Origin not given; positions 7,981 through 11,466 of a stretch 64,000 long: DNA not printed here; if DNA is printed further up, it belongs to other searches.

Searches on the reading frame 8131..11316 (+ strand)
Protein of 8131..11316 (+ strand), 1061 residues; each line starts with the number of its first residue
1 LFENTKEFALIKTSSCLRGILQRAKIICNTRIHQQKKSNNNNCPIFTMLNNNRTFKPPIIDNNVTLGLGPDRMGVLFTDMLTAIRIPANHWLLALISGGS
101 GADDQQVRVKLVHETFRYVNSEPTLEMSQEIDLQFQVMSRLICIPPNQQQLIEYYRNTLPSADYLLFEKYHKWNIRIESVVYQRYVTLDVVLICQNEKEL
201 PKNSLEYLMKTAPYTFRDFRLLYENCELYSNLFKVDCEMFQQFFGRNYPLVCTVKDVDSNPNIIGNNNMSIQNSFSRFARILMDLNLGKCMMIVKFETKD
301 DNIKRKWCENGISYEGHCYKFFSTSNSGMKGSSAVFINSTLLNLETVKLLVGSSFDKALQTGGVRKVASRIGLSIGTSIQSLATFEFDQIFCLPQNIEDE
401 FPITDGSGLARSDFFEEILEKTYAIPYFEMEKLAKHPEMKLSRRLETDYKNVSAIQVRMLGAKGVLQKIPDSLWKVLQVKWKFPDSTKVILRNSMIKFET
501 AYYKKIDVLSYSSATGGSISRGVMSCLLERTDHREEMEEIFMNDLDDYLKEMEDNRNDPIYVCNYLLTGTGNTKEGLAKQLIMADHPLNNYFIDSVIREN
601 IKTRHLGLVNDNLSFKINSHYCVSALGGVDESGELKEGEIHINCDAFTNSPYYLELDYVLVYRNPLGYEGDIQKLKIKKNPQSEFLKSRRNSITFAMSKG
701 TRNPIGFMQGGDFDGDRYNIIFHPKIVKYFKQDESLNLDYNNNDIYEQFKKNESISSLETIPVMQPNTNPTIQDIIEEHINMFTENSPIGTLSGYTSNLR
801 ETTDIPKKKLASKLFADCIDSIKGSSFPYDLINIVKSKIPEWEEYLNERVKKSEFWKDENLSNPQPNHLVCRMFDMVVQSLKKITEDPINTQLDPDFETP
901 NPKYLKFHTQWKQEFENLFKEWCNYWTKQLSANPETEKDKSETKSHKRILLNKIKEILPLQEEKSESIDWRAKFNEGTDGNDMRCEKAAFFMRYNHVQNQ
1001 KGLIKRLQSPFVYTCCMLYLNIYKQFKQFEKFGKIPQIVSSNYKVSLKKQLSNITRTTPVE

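Call 3: search_protein_families(library=pfam, proteins=[window:8131-11316:+], max_evalue=0.01)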
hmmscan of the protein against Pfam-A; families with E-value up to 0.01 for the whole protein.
window:8131-11316:+ (1061 aa): 1 family
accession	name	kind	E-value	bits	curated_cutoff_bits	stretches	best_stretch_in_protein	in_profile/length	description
PF05183.17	RdRP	-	5.7e-49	167.7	23.8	1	302-823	57-532/582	RNA dependent RNA polymerase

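Call 5: find_homologous_proteins(query=window:8272-11316:+, max_evalue=0.001)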
Query window:8272-11316:+ (1014 aa): 2 proteins with E <= 0.001 among 7160 candidates.
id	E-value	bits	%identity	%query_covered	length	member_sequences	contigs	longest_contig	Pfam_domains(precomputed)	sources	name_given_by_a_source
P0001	0.0e+0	2346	100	100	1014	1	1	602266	PF05183.18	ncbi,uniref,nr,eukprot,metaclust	ncbi:predicted protein [Naegleria gruberi]|uniref:RNA-dependent RNA polymerase n=1 Tax=Naegleria gru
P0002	1.0e-171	591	40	86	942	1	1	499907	PF05183.18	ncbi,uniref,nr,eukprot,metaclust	ncbi:predicted protein [Naegleria gruberi]|uniref:RNA-dependent RNA polymerase n=1 Tax=Naegleria gru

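Call 7: search_solved_structures(query=window:8272-11316:+, max_evalue=0.01, show_alignments=2)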
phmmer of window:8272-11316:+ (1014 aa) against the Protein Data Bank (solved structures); distinct sequences matched with E-value up to 0.01: 3.
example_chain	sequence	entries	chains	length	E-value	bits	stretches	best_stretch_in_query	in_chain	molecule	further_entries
5fsw_A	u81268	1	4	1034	0.00013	23.2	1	568-685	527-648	RNA DEPENDENT RNA POLYMERASE QDE-1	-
2j7n_A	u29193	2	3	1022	0.0012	20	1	582-687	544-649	RNA-DEPENDENT RNA POLYMERASE | RNA DEPENDENT RNA POLYMERASE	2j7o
7y7p_A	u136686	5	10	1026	0.0012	19.9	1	582-687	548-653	RNA-dependent RNA polymerase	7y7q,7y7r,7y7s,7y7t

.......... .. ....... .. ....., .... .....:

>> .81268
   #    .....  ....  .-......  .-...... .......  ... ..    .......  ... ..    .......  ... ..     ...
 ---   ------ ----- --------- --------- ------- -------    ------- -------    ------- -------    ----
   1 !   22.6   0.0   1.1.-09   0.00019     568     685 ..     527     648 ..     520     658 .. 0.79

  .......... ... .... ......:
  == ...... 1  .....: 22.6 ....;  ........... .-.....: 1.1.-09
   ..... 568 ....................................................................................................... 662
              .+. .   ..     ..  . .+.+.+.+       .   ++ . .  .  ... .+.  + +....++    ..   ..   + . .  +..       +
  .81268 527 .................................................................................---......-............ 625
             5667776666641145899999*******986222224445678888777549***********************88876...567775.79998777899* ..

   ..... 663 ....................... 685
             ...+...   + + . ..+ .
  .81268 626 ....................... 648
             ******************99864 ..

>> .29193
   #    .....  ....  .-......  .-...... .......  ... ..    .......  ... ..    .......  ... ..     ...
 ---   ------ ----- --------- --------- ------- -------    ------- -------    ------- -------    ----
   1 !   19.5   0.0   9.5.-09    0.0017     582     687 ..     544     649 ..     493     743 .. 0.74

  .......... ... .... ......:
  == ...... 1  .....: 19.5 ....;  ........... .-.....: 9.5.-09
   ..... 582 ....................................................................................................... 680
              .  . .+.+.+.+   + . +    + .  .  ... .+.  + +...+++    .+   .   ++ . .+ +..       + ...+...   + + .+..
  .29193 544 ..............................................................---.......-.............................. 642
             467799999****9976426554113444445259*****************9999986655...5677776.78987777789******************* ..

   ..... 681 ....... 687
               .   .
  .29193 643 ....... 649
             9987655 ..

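Call 15: find_encoding_contigs(protein=P0002, flank=6000, max_places=3)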
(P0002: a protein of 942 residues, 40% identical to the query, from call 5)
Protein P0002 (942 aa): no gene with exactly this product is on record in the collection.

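Call 23: find_homologous_proteins(query=A1, max_evalue=0.001)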
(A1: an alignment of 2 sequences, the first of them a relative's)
Query A1 (2 sequences) (1014 aa, profile of the alignment): 2 proteins with E <= 0.001 among 7532 candidates.
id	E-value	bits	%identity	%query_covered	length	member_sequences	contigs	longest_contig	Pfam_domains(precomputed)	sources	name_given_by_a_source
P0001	0.0e+0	2061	100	100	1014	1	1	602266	PF05183.18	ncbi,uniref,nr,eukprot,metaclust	ncbi:predicted protein [Naegleria gruberi]|uniref:RNA-dependent RNA polymerase n=1 Tax=Naegleria gru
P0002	0.0e+0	1919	40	86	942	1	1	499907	PF05183.18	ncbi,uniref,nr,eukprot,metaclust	ncbi:predicted protein [Naegleria gruberi]|uniref:RNA-dependent RNA polymerase n=1 Tax=Naegleria gru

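Call 32: search_protein_representatives(protein=window:8272-11316:+)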
Query: 1014 residues. Proteins with E-value up to 0.001 (for the whole library): 316; up to 1e-10: 25; up to 1e-30: 8. The best 150 are listed.
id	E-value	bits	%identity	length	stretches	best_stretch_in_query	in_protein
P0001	0.0e+00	2345.5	100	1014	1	1-1014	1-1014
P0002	3.2e-172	591.3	44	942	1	125-1005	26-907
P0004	1.3e-76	274.8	38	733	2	258-668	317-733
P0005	1.6e-75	271.2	36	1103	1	220-885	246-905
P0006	3.1e-65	237.1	36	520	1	327-818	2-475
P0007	4.0e-55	203.7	40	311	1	365-666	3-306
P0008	7.1e-47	176.4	33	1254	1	178-715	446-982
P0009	1.2e-35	139.2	44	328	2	335-505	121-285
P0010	9.9e-28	113.0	34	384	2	450-637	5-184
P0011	5.9e-25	103.8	33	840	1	252-692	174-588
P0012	7.6e-25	103.4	37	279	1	450-701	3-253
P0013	4.5e-23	97.6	34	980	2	470-704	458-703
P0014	1.7e-18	82.4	31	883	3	406-684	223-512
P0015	5.9e-18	80.6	31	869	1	207-683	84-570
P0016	5.4e-16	74.2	40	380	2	271-429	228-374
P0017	4.0e-15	71.3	26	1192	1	259-855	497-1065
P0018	5.4e-14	67.5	26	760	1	229-680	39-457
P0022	2.8e-12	61.9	28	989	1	258-683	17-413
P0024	1.6e-11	59.3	28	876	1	259-678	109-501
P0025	2.4e-11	58.8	27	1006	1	392-697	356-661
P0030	3.8e-10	54.8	26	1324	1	263-679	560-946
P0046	8.5e-09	50.3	35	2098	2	611-685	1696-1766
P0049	1.1e-08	50.0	26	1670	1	261-681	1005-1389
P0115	1.4e-06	43.0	31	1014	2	579-679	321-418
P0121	2.0e-06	42.5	28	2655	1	405-680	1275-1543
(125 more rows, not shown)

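Call 37: search_protein_families(library=pfam, proteins=[P0004, P0005, P0008, P0046, P0049, P0121], max_evalue=0.0001)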
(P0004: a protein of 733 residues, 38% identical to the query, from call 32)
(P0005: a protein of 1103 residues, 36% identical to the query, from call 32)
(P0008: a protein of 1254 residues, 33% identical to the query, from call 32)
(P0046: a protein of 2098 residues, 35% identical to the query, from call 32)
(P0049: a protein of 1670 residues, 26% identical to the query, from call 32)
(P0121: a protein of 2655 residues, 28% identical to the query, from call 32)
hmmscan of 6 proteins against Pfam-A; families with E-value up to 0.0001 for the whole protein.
P0004 (733 aa): 1 family
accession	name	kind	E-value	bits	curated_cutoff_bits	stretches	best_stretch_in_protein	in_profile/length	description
PF05183.17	RdRP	-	4.7e-43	148.2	23.8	1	317-733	59-438/582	RNA dependent RNA polymerase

P0005 (1103 aa): 1 family
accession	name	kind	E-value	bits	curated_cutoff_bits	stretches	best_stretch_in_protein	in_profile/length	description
PF05183.17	RdRP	-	5.9e-50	171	23.8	1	284-821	55-555/582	RNA dependent RNA polymerase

P0008 (1254 aa): 1 family
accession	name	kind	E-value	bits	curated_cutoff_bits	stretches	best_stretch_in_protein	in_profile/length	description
PF05183.17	RdRP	-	1.4e-50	173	23.8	1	497-1058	15-556/582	RNA dependent RNA polymerase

P0046 (2098 aa): 1 family
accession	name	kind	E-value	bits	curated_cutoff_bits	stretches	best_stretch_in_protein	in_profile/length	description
PF05183.17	RdRP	-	2.7e-193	644.3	23.8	2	247-908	6-578/582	RNA dependent RNA polymerase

P0049 (1670 aa): 3 families
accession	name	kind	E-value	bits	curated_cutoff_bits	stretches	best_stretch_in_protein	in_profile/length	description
PF05183.17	RdRP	-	1.9e-176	588.7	23.8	1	940-1514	1-581/582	RNA dependent RNA polymerase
PF00069.31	Pkinase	-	7.3e-57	193.2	31.7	1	51-321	13-263/263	Protein kinase domain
PF07714.23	PK_Tyr_Ser-Thr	-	7e-30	104.6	23.1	1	57-312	23-251/258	Protein tyrosine and serine/threonine kinase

P0121 (2655 aa): 4 families
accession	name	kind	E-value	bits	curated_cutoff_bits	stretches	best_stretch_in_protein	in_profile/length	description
PF05183.17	RdRP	-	2e-146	489.5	23.8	1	1098-1664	1-581/582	RNA dependent RNA polymerase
PF00270.35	DEAD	-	2.9e-19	69.9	26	1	201-357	4-161/167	DEAD/DEAH box helicase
PF04851.21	ResIII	-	1.8e-16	60.9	22.5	1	195-356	3-162/164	Type III restriction enzyme, res subunit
PF00271.37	Helicase_C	-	7.5e-16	58.8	23.5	1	556-668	7-106/110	Helicase conserved C-terminal domain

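Call 38: list_cluster_members(proteins=[P0004, P0005, P0006, P0007, P0008, P0011, P0013])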
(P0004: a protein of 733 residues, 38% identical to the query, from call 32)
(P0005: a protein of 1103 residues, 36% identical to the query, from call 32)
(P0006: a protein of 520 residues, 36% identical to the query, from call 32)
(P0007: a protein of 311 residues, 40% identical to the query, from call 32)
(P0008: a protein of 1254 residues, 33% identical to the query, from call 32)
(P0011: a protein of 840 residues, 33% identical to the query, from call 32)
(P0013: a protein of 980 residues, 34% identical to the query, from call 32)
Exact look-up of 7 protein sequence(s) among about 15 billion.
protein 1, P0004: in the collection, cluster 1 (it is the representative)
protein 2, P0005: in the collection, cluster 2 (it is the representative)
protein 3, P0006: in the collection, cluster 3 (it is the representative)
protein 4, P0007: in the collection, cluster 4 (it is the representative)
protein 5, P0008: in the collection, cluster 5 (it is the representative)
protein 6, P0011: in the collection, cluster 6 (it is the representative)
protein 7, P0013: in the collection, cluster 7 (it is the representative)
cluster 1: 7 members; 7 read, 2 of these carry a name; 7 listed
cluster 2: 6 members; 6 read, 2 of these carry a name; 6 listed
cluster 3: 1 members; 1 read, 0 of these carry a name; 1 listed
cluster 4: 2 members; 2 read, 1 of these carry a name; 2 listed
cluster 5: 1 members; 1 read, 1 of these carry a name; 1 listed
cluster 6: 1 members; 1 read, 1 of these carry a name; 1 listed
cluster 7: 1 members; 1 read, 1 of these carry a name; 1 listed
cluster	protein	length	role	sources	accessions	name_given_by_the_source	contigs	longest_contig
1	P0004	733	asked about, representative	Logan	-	-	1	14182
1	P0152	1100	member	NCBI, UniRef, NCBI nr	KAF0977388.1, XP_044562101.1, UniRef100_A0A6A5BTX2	hypothetical protein FDP41_003380 [Naegleria fowleri] | RNA-dependent RNA polymerase n=1 Tax=Naegleria fowleri TaxID=5763 RepID=A0A6A5BTX2_NAEFO | uncharacterized protein FDP41_003380 [Naegleria fowleri]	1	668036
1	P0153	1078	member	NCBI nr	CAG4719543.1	unnamed protein product [Naegleria fowleri]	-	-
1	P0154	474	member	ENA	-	-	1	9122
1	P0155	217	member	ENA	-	-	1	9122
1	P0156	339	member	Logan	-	-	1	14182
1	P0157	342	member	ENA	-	-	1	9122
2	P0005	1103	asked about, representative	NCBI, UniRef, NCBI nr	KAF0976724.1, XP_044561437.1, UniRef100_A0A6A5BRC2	hypothetical protein FDP41_004019 [Naegleria fowleri] | RNA-dependent RNA polymerase n=1 Tax=Naegleria fowleri TaxID=5763 RepID=A0A6A5BRC2_NAEFO | uncharacterized protein FDP41_004019 [Naegleria fowleri]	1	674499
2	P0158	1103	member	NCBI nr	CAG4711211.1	unnamed protein product [Naegleria fowleri]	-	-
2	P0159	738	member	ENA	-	-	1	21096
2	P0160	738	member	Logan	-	-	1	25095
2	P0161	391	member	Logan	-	-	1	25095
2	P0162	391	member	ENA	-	-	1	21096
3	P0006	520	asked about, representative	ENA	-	-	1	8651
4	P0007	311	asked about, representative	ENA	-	-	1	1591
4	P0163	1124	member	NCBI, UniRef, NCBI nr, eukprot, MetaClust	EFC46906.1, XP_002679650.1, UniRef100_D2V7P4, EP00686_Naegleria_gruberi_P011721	predicted protein [Naegleria gruberi] | RNA-dependent RNA polymerase n=1 Tax=Naegleria gruberi TaxID=5762 RepID=D2V7P4_NAEGR | uncharacterized protein NAEGRDRAFT_47340 [Naegleria gruberi]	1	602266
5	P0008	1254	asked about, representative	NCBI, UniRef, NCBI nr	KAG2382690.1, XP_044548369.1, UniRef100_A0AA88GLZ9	hypothetical protein C9374_005270 [Naegleria lovaniensis] | RNA-dependent RNA polymerase n=1 Tax=Naegleria lovaniensis TaxID=51637 ... | uncharacterized protein C9374_005270 [Naegleria lovaniensis]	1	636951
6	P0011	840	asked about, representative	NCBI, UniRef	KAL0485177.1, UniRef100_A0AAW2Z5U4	RNA-dependent RNA polymerase [Acrasis kona] | RNA-dependent RNA polymerase n=1 Tax=Acrasis kona TaxID=1008807 RepID=A0AAW2Z5U4_9EUKA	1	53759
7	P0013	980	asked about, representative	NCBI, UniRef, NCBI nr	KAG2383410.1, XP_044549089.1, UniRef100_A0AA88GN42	hypothetical protein C9374_004081 [Naegleria lovaniensis] | RNA-dependent RNA polymerase n=1 Tax=Naegleria lovaniensis TaxID=51637 ... | uncharacterized protein C9374_004081 [Naegleria lovaniensis]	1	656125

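Call 40: search_protein_families(library=pfam, proteins=[P0002, P0163, P0152, P0013, P0011], max_evalue=0.001)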
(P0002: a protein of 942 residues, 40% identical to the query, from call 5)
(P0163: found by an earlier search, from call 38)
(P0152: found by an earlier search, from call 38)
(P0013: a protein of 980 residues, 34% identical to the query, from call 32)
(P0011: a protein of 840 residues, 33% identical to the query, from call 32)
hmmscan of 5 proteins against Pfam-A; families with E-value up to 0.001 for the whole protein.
P0002 (942 aa): 1 family
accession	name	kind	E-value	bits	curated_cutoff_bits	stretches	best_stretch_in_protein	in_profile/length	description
PF05183.17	RdRP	-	1.5e-59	202.6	23.8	1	168-708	49-558/582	RNA dependent RNA polymerase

P0163 (1124 aa): 1 family
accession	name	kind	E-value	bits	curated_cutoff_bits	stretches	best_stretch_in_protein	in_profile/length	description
PF05183.17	RdRP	-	6.2e-49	167.6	23.8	1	433-936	58-532/582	RNA dependent RNA polymerase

P0152 (1100 aa): 1 family
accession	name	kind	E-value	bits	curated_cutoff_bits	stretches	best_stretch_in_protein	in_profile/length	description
PF05183.17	RdRP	-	7.5e-54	183.8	23.8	1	352-892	59-560/582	RNA dependent RNA polymerase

P0013 (980 aa): 1 family
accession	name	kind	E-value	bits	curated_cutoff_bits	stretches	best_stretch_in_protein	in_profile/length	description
PF05183.17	RdRP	-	8.3e-30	104.4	23.8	1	462-777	247-545/582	RNA dependent RNA polymerase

P0011 (840 aa): 1 family
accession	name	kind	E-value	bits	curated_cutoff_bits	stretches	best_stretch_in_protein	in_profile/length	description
PF05183.17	RdRP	-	6.4e-84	283.1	23.8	1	149-649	14-530/582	RNA dependent RNA polymerase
